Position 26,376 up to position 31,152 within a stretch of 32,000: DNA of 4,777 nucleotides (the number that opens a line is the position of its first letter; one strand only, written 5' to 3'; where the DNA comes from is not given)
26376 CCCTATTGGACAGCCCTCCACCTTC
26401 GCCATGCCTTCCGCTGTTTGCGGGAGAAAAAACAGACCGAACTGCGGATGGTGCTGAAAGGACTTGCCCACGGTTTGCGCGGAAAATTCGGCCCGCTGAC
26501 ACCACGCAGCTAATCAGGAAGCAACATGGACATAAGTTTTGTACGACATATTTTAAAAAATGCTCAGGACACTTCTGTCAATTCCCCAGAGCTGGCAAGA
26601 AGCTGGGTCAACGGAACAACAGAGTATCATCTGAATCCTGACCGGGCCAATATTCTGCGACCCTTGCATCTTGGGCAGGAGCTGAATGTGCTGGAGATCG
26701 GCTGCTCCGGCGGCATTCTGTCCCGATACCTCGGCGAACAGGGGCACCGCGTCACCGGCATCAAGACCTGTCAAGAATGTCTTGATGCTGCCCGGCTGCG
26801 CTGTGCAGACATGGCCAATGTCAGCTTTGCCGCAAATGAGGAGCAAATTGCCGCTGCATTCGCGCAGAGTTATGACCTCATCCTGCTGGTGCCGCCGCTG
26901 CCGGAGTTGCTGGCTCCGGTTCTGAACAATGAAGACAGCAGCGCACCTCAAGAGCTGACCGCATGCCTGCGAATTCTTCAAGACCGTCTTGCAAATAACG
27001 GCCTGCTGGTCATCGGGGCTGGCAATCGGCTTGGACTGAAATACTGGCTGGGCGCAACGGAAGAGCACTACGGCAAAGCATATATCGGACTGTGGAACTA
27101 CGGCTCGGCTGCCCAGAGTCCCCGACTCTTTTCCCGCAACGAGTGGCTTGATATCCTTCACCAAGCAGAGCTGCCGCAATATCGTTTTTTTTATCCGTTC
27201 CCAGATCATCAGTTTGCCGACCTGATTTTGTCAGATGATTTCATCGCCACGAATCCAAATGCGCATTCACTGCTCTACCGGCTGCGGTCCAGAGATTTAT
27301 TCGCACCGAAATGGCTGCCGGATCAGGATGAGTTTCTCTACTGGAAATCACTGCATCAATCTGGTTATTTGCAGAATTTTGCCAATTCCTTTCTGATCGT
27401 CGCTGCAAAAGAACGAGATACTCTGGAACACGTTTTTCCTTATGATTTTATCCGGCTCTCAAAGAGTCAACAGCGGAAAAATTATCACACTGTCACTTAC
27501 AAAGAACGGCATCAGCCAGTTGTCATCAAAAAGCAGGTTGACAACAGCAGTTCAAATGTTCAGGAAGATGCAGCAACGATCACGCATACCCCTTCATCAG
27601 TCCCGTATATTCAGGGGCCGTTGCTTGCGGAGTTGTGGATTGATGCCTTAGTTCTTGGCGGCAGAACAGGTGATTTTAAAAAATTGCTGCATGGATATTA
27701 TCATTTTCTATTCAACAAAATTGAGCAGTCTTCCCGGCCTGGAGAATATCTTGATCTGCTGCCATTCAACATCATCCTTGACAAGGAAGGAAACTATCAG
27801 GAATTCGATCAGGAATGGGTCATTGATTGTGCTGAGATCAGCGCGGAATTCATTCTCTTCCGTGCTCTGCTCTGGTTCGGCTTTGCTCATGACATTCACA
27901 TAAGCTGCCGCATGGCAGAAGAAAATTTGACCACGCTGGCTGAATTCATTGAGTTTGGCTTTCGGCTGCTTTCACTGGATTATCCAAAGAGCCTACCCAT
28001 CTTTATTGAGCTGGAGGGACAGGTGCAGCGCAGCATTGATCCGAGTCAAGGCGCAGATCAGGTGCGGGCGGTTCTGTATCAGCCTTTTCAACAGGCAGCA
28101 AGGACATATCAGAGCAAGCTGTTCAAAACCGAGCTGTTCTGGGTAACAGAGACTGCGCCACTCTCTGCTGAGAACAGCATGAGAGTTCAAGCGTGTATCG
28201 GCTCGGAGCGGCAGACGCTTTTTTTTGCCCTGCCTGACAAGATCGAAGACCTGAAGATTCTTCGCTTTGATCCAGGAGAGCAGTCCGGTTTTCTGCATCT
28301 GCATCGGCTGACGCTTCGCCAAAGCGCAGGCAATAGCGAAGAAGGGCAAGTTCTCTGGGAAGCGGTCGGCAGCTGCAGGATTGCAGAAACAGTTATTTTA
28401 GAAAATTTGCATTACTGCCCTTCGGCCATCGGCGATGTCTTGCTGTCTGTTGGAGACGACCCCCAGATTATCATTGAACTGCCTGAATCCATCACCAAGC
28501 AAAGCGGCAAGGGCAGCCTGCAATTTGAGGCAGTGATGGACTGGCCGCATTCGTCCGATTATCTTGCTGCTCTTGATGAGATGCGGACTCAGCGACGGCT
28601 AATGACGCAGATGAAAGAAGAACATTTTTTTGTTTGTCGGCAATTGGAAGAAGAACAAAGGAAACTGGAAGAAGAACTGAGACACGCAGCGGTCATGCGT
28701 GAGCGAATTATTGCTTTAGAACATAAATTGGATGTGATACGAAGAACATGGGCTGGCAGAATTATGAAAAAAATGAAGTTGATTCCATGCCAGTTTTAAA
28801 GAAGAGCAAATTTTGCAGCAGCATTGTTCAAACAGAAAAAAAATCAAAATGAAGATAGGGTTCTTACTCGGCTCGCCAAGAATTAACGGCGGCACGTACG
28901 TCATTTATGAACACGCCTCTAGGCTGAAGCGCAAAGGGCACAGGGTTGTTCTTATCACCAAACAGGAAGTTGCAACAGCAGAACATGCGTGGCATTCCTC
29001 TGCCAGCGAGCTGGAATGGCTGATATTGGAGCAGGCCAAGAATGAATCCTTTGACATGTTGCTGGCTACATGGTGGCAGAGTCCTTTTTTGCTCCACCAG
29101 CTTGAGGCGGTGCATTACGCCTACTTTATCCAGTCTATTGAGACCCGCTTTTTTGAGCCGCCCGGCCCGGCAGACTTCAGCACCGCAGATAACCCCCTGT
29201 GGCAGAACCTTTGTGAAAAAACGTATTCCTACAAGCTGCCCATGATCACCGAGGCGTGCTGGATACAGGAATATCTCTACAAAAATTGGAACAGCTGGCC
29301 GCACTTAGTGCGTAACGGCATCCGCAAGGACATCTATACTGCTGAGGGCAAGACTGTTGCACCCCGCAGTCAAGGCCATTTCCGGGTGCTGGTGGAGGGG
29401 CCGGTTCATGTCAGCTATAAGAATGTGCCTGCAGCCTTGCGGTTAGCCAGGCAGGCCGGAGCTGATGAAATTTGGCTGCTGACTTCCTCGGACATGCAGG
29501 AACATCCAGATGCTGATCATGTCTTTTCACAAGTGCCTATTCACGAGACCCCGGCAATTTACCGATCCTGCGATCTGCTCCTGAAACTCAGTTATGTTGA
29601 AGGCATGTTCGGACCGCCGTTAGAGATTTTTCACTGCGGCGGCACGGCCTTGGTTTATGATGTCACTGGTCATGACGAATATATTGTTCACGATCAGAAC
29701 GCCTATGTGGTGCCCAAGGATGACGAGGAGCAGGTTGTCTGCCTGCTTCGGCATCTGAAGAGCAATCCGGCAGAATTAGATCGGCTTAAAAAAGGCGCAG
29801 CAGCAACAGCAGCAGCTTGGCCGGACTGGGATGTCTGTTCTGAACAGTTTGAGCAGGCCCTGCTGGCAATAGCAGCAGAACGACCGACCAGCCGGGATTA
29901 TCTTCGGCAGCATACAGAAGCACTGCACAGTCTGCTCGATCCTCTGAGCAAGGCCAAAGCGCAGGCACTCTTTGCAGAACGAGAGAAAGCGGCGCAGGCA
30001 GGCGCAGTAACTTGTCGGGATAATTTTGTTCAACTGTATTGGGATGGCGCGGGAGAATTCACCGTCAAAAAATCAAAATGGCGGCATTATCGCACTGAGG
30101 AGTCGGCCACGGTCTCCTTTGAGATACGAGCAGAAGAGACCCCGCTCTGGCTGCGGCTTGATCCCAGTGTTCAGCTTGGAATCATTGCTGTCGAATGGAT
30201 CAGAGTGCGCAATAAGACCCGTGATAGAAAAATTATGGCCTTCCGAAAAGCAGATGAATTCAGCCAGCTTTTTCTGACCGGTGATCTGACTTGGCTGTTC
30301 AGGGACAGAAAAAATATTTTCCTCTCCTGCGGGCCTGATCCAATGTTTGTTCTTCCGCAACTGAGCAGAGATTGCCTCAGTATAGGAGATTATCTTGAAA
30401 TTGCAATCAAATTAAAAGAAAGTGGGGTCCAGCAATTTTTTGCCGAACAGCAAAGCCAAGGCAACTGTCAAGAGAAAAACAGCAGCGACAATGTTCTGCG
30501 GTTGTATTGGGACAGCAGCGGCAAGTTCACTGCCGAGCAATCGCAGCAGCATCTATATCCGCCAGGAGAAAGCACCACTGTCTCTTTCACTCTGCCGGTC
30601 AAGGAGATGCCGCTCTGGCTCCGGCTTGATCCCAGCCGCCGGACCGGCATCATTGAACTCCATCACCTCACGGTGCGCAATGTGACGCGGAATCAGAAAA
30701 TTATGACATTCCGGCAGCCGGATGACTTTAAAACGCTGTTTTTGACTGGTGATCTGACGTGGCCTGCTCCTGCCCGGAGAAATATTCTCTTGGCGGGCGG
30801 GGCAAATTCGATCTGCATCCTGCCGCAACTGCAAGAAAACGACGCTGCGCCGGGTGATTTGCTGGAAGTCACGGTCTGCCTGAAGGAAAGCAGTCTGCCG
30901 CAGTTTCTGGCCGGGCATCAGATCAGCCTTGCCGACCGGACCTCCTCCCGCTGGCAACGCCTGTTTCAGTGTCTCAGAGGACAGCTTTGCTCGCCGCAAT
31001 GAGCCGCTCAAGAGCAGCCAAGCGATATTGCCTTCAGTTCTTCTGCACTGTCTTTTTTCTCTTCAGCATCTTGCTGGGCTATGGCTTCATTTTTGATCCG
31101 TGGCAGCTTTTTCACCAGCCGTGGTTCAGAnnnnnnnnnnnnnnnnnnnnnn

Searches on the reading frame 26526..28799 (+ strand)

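Call 67: search_protein_families(library=pfam, proteins=[window:26526-28799:+], max_evalue=0.00001)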
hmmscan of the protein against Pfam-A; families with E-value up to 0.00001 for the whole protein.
window:26526-28799:+ (757 aa): 1 family
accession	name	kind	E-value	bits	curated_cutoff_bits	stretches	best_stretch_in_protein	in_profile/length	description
PF13649.12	Methyltransf_25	-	5.3e-06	27.5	27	0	55-121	1-70/97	Methyltransferase domain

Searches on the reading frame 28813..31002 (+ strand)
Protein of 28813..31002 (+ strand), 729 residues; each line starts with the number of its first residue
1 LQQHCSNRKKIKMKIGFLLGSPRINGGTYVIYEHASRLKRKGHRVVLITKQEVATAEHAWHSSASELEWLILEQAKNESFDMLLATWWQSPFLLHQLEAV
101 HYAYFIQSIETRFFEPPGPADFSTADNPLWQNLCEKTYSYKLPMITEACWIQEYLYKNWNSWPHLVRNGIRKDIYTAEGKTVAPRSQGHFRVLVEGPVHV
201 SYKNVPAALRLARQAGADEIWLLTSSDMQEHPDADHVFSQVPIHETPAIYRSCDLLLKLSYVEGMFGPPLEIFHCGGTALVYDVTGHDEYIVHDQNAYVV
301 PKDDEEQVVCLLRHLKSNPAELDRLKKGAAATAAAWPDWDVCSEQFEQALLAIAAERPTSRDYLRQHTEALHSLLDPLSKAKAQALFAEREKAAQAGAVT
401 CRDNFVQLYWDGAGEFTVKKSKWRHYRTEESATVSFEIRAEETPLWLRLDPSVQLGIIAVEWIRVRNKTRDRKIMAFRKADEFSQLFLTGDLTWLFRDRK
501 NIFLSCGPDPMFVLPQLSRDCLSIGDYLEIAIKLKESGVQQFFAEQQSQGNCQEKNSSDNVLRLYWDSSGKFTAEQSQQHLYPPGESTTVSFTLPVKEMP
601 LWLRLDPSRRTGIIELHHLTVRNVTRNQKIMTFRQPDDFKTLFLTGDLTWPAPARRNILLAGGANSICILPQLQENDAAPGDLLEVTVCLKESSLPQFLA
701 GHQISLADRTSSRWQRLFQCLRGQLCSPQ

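Call 67: search_protein_families(library=pfam, proteins=[window:28813-31002:+], max_evalue=0.00001)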
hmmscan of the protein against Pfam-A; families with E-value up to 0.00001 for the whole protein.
window:28813-31002:+ (729 aa): 1 family
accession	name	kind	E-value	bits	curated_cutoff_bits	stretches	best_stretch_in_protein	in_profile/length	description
PF00534.26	Glycos_transf_1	-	9.2e-10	38.8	26.4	1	236-329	76-169/172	Glycosyl transferases group 1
